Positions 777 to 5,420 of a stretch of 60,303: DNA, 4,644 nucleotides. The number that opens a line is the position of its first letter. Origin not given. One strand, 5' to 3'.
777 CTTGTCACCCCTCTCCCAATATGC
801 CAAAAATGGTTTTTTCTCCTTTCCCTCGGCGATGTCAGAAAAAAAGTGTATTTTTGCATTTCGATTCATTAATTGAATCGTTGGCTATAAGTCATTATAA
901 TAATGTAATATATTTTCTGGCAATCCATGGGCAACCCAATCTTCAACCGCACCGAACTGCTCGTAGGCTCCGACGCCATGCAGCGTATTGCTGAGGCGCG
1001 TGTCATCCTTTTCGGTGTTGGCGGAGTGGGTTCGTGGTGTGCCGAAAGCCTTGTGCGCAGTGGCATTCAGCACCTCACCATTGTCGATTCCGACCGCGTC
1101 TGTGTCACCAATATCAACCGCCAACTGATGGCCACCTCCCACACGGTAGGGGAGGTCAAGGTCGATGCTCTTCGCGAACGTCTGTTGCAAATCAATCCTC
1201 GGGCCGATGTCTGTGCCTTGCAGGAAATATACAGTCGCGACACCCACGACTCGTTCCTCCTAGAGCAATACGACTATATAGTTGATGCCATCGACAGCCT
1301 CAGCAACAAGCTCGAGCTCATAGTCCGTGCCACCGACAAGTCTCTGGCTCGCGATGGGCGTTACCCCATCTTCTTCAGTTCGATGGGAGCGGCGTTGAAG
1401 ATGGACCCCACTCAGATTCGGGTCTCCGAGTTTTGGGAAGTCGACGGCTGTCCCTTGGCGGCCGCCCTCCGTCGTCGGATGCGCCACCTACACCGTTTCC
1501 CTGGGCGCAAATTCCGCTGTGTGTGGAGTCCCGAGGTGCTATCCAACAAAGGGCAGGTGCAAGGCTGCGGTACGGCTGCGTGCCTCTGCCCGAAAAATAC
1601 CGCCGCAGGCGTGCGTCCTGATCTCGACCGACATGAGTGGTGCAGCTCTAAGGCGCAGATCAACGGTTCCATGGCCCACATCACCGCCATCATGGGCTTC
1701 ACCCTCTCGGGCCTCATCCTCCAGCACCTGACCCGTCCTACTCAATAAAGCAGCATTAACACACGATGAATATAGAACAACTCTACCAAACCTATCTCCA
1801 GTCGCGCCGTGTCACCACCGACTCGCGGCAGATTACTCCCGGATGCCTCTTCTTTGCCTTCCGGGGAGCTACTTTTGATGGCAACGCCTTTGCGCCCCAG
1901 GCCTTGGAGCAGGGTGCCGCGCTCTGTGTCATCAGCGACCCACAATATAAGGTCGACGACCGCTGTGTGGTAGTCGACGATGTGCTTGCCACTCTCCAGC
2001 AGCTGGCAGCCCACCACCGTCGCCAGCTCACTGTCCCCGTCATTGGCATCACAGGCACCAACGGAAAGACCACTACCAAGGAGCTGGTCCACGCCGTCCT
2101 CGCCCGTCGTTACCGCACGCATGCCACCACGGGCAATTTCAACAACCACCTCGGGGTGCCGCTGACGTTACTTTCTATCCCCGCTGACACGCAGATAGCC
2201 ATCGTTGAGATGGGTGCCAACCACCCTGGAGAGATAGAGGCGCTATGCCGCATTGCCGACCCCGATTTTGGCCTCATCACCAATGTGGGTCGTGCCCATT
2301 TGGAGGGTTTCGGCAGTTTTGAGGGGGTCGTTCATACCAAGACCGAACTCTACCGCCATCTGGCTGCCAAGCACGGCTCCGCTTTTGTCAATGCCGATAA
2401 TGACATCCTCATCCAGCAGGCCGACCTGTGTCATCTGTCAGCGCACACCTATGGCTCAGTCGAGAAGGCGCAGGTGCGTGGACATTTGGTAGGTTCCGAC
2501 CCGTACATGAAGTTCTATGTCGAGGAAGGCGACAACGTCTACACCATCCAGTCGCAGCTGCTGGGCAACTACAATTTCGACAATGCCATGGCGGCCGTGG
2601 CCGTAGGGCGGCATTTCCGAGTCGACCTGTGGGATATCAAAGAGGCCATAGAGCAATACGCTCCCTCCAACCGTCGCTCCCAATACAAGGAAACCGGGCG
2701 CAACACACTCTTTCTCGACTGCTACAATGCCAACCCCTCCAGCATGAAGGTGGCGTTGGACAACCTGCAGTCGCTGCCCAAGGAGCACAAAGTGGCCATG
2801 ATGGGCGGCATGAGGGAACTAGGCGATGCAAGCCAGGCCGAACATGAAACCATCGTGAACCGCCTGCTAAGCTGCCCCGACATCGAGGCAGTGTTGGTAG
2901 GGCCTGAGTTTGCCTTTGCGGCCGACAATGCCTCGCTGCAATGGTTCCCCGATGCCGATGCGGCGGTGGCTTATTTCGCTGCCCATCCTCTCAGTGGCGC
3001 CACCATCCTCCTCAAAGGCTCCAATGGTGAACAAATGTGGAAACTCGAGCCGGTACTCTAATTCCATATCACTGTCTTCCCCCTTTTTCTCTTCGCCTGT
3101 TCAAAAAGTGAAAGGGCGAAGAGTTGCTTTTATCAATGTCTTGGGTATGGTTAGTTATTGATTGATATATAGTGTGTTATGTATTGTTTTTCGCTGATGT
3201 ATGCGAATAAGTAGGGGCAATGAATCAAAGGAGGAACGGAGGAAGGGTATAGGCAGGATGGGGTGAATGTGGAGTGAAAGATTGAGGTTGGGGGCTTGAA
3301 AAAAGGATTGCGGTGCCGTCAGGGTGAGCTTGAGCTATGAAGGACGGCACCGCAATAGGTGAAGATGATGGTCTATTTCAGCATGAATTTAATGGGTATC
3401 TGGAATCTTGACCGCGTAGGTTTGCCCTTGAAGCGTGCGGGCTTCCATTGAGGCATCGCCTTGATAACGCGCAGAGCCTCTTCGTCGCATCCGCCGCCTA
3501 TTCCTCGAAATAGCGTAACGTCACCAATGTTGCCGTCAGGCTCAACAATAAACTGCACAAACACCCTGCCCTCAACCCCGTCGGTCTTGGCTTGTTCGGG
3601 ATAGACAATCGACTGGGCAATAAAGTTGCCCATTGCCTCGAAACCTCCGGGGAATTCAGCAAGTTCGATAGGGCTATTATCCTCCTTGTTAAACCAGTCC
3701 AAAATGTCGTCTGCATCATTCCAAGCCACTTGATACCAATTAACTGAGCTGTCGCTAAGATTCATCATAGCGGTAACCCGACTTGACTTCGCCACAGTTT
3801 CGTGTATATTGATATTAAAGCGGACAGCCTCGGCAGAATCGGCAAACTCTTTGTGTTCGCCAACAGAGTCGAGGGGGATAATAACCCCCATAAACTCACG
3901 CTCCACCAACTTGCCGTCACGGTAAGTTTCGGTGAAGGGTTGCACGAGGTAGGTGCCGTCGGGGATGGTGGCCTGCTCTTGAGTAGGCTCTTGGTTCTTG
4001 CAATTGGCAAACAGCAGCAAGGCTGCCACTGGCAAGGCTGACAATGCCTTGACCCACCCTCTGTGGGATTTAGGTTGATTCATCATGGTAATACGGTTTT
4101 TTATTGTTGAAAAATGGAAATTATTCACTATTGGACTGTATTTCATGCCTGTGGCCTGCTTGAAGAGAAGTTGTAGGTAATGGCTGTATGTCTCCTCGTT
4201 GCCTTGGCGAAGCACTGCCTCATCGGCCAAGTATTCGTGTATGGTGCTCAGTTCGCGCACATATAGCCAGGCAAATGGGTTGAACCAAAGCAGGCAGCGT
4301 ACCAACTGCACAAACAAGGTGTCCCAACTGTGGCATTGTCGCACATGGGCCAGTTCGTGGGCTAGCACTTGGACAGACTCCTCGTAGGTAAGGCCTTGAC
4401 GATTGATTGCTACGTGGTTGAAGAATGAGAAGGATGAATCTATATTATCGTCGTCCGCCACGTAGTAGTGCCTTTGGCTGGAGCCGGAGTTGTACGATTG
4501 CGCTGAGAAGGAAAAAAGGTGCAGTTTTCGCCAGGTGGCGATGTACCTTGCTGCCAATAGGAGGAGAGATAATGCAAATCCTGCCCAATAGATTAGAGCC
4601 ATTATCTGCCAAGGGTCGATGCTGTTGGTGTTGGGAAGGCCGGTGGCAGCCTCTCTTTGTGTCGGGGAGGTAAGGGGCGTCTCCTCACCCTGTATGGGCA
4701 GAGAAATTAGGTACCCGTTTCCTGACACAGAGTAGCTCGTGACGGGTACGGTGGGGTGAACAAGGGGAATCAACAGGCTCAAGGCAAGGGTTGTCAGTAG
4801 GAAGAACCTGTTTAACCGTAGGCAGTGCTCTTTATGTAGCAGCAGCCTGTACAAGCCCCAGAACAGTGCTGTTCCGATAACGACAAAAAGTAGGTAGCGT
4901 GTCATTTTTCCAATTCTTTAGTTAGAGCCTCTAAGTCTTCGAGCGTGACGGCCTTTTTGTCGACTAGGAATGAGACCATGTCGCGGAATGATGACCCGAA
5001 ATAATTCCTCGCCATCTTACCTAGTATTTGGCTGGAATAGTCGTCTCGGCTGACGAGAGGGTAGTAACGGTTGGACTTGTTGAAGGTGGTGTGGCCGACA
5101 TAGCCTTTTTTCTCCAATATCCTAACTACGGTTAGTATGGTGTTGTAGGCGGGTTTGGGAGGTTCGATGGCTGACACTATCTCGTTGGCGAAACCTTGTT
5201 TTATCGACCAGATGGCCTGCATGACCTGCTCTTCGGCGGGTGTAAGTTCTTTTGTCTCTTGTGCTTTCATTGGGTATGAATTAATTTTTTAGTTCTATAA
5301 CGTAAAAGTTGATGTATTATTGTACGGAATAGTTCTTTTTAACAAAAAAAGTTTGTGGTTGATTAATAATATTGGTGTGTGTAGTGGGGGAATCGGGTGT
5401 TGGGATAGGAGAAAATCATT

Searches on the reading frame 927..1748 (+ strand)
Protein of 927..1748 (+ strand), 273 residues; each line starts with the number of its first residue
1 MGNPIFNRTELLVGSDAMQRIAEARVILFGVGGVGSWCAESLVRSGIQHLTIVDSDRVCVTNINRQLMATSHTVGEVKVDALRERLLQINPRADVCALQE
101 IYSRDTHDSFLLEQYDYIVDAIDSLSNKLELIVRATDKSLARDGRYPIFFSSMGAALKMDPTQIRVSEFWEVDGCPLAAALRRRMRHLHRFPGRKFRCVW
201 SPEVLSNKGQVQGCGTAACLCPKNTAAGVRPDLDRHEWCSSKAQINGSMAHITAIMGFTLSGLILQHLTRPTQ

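Call 65: search_protein_families(library=pfam, proteins=[window:927-1748:+], max_evalue=0.00001)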
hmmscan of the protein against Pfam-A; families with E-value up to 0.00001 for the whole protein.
window:927-1748:+ (273 aa): 1 family
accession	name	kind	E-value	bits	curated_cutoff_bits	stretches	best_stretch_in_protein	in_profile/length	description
PF00899.27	ThiF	-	9.7e-34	117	28.1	1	12-138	9-134/238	ThiF family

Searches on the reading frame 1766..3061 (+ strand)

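Call 65: search_protein_families(library=pfam, proteins=[window:1766-3061:+], max_evalue=0.00001)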
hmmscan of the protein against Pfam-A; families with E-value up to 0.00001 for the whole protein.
window:1766-3061:+ (431 aa): 3 families
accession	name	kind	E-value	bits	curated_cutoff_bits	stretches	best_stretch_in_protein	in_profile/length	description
PF08245.18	Mur_ligase_M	-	5.5e-42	144.4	24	1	95-280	1-199/200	Mur ligase middle domain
PF02875.26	Mur_ligase_C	-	7.8e-15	56.3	28.4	1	303-419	1-126/127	Mur ligase, glutamate ligase domain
PF01225.30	Mur_ligase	-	1.4e-09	38.7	21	1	16-84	5-94/95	Mur ligase family, catalytic domain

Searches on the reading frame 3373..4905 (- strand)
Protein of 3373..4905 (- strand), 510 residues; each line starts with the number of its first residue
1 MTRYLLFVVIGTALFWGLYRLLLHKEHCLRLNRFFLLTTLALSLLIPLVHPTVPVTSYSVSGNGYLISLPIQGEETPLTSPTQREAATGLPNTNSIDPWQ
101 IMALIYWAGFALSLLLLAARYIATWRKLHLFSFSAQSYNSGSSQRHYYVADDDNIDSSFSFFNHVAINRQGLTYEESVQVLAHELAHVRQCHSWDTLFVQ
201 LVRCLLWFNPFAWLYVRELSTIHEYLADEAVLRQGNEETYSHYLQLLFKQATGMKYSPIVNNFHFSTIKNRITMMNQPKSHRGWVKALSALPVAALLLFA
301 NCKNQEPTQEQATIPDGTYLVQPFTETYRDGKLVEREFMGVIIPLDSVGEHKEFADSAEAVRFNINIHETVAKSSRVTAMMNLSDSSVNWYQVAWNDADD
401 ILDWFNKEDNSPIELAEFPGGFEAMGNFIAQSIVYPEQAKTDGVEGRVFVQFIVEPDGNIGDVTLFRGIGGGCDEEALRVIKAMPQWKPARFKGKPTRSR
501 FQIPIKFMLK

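Call 65: search_protein_families(library=pfam, proteins=[window:3373-4905:-], max_evalue=0.00001)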
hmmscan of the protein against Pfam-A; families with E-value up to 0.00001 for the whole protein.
window:3373-4905:- (510 aa): 2 families
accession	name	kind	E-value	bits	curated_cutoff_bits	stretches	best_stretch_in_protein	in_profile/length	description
PF03544.19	TonB_C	-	5.6e-18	65.6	24.6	1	433-508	3-78/79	Gram-negative bacterial TonB protein C-terminal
PF05569.17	Peptidase_M56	-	1e-16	61.4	31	1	67-275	67-296/296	BlaR1 peptidase M56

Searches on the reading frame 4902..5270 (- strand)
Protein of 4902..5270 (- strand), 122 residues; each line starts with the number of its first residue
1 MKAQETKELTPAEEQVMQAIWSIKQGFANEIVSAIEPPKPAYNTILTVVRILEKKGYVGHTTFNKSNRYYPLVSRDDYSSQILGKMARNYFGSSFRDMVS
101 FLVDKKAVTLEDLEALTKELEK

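Call 65: search_protein_families(library=pfam, proteins=[window:4902-5270:-], max_evalue=0.00001)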
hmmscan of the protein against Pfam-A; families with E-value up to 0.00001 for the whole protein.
window:4902-5270:- (122 aa): 1 family
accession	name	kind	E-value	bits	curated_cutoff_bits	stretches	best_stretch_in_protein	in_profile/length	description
PF03965.22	Penicillinase_R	-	2.3e-27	96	22.6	1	9-121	1-114/115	Penicillinase repressor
